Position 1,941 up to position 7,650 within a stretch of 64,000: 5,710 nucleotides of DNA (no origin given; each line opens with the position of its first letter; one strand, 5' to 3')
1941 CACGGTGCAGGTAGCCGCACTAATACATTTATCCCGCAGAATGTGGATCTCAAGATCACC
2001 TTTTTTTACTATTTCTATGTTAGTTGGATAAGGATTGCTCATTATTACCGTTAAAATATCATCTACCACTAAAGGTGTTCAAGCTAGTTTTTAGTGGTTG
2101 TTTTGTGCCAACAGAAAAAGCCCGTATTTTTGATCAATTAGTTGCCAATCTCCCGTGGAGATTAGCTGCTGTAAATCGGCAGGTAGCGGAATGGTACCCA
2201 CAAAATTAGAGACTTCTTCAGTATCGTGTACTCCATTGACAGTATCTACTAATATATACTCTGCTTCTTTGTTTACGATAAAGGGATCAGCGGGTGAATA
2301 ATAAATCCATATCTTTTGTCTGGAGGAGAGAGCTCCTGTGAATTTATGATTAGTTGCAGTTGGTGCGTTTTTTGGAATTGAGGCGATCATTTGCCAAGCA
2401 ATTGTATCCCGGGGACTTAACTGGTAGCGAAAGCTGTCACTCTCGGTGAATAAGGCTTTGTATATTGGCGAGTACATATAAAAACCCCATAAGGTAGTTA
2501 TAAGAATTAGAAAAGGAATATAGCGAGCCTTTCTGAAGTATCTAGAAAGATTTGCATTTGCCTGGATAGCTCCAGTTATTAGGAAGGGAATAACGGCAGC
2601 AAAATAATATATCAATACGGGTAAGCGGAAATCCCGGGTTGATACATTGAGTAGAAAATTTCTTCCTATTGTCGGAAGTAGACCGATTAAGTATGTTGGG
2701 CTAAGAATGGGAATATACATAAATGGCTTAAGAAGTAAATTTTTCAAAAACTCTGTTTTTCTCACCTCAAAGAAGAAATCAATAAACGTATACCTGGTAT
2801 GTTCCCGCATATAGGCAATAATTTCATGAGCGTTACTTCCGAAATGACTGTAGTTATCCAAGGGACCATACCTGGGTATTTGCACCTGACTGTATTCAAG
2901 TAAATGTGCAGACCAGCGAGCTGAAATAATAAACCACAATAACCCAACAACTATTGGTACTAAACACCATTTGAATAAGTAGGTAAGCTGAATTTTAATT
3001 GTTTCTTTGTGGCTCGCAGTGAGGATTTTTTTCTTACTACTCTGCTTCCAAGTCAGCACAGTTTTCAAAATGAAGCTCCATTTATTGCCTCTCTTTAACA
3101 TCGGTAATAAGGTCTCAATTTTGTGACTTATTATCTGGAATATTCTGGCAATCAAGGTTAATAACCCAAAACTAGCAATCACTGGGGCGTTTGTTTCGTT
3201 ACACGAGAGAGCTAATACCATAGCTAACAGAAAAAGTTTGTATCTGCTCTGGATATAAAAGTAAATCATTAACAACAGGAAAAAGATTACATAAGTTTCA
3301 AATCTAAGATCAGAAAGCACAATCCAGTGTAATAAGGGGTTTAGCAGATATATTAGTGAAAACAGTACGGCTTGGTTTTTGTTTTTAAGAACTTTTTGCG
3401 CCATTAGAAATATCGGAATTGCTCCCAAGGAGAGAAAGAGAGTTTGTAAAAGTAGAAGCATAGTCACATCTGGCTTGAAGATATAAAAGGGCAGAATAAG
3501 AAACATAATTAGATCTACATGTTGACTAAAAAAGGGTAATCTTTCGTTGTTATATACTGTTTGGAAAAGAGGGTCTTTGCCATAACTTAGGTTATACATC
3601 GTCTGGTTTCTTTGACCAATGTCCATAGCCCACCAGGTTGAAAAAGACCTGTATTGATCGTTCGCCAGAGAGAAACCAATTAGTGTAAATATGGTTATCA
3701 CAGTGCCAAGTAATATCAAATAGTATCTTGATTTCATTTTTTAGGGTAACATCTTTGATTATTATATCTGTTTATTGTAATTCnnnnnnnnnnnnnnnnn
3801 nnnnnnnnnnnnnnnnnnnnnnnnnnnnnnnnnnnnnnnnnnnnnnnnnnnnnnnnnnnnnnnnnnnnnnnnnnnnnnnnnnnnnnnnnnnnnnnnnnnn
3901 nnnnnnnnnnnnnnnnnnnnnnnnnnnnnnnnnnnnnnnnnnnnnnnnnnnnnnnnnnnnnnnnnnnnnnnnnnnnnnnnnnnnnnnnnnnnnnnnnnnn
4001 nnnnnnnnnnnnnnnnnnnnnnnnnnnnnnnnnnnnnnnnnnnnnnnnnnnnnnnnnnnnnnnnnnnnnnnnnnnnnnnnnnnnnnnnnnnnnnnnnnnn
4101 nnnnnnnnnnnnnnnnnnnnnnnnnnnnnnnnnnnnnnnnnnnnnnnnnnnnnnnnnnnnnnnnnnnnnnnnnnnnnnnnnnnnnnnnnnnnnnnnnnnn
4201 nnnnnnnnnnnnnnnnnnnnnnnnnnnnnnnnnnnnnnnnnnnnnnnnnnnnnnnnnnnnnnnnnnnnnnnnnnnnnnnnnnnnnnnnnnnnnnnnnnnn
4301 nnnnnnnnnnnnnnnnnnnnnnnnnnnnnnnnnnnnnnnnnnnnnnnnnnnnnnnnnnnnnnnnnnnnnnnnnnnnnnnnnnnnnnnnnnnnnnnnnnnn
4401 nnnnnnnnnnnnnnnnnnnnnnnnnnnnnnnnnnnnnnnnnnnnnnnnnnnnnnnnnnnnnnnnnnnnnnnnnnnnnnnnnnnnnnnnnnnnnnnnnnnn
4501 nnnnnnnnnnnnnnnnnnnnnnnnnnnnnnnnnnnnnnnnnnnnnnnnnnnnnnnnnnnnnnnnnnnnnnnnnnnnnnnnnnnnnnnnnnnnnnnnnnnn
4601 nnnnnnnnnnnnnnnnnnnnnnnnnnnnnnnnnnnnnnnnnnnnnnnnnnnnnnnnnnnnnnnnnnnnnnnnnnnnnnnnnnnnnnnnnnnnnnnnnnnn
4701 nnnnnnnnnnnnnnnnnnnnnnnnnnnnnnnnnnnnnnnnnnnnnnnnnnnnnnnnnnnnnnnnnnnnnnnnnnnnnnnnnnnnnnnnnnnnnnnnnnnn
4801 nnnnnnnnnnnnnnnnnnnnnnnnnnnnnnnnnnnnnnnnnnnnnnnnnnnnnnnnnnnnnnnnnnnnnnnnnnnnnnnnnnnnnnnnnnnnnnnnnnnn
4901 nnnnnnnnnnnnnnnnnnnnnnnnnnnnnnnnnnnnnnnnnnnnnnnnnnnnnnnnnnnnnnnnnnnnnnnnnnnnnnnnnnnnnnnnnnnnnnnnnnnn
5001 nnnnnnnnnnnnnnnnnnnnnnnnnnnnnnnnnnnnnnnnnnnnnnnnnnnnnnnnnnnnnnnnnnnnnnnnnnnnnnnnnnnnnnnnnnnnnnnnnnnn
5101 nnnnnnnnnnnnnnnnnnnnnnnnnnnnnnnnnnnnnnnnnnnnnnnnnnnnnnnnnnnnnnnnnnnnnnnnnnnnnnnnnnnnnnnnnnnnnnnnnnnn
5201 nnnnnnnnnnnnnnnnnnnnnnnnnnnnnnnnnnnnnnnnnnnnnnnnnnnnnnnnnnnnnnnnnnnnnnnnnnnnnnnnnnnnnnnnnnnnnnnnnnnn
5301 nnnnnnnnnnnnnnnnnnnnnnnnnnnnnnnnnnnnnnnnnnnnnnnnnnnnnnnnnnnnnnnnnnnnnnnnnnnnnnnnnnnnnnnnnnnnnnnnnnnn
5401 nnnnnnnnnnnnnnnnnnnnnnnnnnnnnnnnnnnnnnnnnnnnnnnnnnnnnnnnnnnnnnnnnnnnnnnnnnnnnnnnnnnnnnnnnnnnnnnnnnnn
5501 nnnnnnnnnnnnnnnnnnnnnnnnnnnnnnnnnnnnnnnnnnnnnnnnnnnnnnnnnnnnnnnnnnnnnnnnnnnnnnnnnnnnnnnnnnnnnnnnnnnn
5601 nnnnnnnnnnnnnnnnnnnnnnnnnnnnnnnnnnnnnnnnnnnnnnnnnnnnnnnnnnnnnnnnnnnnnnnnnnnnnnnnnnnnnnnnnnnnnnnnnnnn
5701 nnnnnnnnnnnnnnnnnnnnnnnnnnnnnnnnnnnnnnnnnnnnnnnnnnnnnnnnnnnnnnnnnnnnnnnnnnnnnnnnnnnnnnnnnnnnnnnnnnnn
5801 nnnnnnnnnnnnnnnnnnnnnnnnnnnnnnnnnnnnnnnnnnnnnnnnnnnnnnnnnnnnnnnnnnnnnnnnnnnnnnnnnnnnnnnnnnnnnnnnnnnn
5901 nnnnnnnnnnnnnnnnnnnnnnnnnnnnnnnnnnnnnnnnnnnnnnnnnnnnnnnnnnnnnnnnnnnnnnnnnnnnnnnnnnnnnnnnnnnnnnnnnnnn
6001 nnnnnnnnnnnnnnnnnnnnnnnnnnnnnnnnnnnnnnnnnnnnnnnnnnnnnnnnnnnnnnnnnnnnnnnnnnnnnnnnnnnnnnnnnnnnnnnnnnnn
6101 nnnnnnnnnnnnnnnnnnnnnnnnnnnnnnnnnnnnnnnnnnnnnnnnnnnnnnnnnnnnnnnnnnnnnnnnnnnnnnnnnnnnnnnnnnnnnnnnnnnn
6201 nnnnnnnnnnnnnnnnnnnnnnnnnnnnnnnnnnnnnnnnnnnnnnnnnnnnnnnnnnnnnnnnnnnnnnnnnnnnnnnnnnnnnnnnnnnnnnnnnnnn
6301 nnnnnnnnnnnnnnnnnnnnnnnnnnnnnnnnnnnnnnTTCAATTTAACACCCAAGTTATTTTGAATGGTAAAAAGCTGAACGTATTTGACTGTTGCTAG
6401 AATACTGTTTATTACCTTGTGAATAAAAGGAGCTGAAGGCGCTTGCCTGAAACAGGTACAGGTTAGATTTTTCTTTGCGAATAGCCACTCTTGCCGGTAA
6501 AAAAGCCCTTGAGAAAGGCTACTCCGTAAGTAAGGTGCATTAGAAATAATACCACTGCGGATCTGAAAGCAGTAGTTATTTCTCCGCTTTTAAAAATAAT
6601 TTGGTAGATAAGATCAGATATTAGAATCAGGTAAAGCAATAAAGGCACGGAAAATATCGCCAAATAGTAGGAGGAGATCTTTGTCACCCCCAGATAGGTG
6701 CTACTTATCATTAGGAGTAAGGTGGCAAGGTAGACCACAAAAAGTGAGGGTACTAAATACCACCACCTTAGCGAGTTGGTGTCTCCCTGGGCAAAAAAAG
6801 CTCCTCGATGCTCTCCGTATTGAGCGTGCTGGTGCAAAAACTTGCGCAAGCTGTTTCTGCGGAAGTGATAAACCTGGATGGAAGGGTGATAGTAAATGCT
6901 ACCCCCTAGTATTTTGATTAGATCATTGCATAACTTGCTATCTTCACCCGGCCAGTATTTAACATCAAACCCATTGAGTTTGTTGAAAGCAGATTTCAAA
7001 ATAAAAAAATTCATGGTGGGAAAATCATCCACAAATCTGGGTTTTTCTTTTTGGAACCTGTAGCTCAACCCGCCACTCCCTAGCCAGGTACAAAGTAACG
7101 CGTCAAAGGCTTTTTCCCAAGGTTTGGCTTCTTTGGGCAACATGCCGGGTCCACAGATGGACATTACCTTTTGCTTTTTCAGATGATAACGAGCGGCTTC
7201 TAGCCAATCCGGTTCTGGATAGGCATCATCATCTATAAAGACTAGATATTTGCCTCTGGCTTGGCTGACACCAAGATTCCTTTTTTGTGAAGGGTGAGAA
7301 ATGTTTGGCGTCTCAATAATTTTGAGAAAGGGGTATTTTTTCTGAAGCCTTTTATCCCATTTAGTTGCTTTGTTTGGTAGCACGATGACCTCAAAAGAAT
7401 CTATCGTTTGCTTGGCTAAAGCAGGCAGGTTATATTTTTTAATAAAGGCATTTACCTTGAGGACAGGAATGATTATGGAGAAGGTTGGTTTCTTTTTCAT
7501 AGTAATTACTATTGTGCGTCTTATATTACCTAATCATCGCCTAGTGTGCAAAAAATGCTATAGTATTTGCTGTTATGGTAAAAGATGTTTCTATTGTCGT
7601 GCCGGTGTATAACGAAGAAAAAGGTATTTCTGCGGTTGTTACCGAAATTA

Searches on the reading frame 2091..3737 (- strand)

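Call 30: search_protein_families(library=pfam, proteins=[window:2091-3737:-], max_evalue=0.001)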
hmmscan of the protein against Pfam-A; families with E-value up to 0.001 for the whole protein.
window:2091-3737:- (548 aa): 1 family
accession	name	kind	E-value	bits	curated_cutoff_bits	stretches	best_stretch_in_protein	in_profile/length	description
PF09852.15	DUF2079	-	9.6e-36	124.3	28.2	1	38-504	10-423/459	Predicted membrane protein (DUF2079)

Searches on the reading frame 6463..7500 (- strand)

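Call 30: search_protein_families(library=pfam, proteins=[window:6463-7500:-], max_evalue=0.001)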
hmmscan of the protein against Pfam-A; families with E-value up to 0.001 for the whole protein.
window:6463-7500:- (345 aa): 4 families
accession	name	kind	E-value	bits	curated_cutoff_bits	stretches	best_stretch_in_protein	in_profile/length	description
PF00535.33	Glycos_transf_2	-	4.6e-14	53.1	23.3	1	8-165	1-157/168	Glycosyl transferase family 2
PF13632.12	Glyco_trans_2_3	-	1.6e-10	41.6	27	1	86-292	2-197/198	Glycosyl transferase family group 2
PF13641.12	Glyco_tranf_2_3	-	8.7e-06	26.3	27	1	5-226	1-225/230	Glycosyltransferase like family 2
PF10111.15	Glyco_tranf_2_2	-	0.00014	21.9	27.3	1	70-103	69-102/276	Glycosyltransferase like family 2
